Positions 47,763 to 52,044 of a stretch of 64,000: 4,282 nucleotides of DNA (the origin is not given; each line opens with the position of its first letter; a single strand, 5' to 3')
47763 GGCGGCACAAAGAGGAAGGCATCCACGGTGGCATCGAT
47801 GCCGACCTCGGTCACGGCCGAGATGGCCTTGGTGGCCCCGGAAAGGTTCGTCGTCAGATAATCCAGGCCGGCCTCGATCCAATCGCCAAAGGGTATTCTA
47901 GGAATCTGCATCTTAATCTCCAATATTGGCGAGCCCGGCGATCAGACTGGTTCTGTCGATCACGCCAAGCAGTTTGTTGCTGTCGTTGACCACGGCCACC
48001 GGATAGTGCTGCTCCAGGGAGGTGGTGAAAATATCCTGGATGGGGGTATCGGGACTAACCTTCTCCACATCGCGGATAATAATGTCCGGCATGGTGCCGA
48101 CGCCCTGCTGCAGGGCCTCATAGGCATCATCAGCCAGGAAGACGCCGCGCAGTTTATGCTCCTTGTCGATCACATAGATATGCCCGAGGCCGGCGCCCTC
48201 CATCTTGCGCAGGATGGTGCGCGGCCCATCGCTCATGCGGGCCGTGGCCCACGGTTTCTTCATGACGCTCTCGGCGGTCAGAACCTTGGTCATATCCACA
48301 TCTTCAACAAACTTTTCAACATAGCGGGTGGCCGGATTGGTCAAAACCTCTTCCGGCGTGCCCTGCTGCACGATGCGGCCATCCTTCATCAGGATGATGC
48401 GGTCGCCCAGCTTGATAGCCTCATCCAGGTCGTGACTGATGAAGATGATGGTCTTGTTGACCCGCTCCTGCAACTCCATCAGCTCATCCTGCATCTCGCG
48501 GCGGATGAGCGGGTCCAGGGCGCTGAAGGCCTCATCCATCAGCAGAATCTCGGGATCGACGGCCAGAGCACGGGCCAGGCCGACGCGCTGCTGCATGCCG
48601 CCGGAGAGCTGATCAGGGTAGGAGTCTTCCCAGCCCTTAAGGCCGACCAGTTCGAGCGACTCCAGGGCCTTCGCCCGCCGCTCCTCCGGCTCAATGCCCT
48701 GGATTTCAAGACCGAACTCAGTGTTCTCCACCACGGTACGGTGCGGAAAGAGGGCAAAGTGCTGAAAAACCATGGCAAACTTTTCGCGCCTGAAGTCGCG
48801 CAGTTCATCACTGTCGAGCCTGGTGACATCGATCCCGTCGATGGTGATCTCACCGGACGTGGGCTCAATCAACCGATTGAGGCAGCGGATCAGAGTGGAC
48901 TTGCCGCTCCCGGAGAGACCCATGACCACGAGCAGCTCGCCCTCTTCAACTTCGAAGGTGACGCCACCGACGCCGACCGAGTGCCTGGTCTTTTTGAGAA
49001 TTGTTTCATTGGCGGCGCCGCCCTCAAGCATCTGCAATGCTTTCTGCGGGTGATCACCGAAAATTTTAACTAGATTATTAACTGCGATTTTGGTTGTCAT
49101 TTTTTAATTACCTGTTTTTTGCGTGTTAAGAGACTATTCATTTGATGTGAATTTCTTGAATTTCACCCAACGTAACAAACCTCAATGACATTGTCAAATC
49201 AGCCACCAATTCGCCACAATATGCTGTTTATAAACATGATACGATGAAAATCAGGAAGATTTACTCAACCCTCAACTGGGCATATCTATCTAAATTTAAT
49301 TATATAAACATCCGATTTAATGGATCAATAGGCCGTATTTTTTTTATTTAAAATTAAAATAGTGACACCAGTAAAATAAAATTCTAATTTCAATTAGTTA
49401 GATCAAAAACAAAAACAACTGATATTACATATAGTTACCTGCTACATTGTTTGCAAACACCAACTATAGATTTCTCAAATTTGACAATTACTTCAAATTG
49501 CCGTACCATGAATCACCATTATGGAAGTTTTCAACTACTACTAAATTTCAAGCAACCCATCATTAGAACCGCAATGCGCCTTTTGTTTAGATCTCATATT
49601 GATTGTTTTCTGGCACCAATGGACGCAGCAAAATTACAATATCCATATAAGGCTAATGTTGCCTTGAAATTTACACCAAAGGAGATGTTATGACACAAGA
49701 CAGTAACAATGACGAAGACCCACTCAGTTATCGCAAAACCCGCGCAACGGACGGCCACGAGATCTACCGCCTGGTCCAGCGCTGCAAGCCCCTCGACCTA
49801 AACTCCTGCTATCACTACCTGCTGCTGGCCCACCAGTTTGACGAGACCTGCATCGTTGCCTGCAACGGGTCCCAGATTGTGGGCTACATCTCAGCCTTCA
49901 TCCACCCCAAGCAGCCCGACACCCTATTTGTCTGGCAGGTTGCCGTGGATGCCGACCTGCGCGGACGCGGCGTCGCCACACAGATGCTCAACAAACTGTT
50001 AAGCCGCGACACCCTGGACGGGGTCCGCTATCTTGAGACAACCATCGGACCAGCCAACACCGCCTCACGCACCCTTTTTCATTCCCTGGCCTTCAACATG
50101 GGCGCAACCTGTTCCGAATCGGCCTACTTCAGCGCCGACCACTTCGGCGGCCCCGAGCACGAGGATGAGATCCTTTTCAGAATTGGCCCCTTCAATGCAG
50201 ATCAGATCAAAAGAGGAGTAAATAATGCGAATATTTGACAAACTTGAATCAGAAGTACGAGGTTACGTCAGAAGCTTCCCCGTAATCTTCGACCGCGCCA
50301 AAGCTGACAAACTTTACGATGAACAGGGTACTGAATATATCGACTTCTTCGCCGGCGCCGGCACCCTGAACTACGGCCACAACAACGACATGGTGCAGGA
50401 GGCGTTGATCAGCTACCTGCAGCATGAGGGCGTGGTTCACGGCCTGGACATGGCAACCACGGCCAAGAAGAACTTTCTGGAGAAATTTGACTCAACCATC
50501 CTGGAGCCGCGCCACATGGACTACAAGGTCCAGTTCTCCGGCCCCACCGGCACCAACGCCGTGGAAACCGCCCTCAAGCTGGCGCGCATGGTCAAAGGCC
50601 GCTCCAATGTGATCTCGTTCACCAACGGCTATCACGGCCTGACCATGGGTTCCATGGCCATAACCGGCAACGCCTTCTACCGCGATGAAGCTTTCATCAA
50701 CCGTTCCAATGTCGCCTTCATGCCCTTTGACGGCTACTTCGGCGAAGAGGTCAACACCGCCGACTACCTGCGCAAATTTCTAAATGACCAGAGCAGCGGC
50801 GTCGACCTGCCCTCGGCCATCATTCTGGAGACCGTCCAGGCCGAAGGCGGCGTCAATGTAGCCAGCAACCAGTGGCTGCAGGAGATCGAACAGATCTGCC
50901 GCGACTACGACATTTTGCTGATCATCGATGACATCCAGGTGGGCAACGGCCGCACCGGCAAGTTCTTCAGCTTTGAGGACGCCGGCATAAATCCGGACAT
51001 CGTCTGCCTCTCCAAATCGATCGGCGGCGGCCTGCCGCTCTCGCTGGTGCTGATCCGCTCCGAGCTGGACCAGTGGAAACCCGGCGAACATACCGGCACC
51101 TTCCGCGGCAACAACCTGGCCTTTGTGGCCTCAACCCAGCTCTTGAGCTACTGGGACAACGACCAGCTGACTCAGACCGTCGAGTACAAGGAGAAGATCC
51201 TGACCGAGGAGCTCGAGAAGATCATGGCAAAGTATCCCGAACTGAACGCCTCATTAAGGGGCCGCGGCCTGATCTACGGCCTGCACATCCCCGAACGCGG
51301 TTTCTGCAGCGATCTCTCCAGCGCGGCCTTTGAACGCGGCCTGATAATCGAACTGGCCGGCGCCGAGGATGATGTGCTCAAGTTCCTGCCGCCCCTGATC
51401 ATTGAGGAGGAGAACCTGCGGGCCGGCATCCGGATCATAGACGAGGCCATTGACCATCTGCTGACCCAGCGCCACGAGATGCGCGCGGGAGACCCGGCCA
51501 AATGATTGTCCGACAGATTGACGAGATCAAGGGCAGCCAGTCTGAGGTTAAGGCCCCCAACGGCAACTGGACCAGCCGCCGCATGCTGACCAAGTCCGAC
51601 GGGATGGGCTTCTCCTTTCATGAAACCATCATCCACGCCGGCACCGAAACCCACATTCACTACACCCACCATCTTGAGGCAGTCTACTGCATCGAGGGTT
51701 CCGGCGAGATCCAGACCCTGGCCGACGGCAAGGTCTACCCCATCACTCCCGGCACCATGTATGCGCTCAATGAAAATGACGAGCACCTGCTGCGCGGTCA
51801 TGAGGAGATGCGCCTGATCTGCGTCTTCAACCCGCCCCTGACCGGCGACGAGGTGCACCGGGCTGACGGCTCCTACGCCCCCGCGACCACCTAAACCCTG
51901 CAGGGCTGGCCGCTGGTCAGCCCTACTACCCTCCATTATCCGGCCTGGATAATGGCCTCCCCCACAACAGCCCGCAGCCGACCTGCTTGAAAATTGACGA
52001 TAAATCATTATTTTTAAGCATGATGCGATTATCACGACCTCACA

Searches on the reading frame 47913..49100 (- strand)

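Call 55: search_protein_families(library=pfam, proteins=[window:47913-49100:-], max_evalue=0.00001)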
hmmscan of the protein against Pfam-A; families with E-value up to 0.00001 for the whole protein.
window:47913-49100:- (395 aa): 3 families
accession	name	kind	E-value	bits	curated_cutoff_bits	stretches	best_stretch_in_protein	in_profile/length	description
PF00005.33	ABC_tran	-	3.7e-36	125.2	25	1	46-192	3-136/137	ABC transporter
PF00571.33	CBS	-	1.3e-14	54.7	24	1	339-390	3-55/57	CBS domain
PF13304.12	AAA_21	-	1.7e-06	28.8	27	0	57-91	2-53/304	AAA domain, putative AbiEii toxin, Type IV TA system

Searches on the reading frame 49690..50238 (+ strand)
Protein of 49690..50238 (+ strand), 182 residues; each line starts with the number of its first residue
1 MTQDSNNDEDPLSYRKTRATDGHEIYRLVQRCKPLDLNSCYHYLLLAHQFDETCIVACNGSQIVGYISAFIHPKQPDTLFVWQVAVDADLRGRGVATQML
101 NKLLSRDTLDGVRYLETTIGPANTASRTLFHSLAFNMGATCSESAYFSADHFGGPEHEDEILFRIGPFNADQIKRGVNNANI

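Call 56: search_protein_families(library=pfam, proteins=[window:49690-50238:+], max_evalue=0.00001)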
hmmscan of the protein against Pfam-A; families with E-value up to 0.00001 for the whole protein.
window:49690-50238:+ (182 aa): 2 families
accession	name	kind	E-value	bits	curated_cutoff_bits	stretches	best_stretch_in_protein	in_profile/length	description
PF00583.31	Acetyltransf_1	-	3.6e-15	56.7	20.7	1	24-135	3-116/116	Acetyltransferase (GNAT) family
PF13508.13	Acetyltransf_7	-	7e-09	36.4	27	1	52-133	3-80/84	Acetyltransferase (GNAT) domain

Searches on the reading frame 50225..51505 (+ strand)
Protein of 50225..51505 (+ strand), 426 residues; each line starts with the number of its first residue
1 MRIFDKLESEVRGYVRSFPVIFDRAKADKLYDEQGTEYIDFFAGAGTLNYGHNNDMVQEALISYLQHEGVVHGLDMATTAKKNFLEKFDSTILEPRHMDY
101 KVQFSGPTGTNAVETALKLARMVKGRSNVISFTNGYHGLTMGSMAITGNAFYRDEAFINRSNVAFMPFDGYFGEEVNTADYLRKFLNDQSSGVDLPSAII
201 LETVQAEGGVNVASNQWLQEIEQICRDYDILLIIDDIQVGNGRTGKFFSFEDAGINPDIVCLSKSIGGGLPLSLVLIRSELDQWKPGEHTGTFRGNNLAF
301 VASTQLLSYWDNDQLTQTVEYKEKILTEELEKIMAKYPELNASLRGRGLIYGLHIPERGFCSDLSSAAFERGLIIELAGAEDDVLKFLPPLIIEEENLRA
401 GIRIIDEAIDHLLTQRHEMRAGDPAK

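Call 56: search_protein_families(library=pfam, proteins=[window:50225-51505:+], max_evalue=0.00001)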
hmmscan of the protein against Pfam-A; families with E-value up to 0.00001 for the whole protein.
window:50225-51505:+ (426 aa): 1 family
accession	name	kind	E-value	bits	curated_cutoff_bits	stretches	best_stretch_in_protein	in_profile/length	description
PF00202.27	Aminotran_3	-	1.2e-82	278.3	30.5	1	17-409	8-403/403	Aminotransferase class-III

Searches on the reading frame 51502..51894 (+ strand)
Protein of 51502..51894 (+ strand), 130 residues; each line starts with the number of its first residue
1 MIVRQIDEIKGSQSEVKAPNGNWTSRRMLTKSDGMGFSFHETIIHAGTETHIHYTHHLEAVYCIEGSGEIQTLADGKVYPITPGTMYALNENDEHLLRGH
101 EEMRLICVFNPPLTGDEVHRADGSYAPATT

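Call 80: search_protein_families(library=pfam, proteins=[window:51502-51894:+], max_evalue=0.0001)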
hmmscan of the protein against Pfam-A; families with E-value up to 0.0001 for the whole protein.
window:51502-51894:+ (130 aa): 2 families
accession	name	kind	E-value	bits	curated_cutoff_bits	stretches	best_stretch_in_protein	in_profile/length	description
PF06339.18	Ectoine_synth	-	6.1e-59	198.3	27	1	1-127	1-125/127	Ectoine synthase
PF07883.17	Cupin_2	-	3e-07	30.5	27.2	1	44-109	5-70/70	Cupin domain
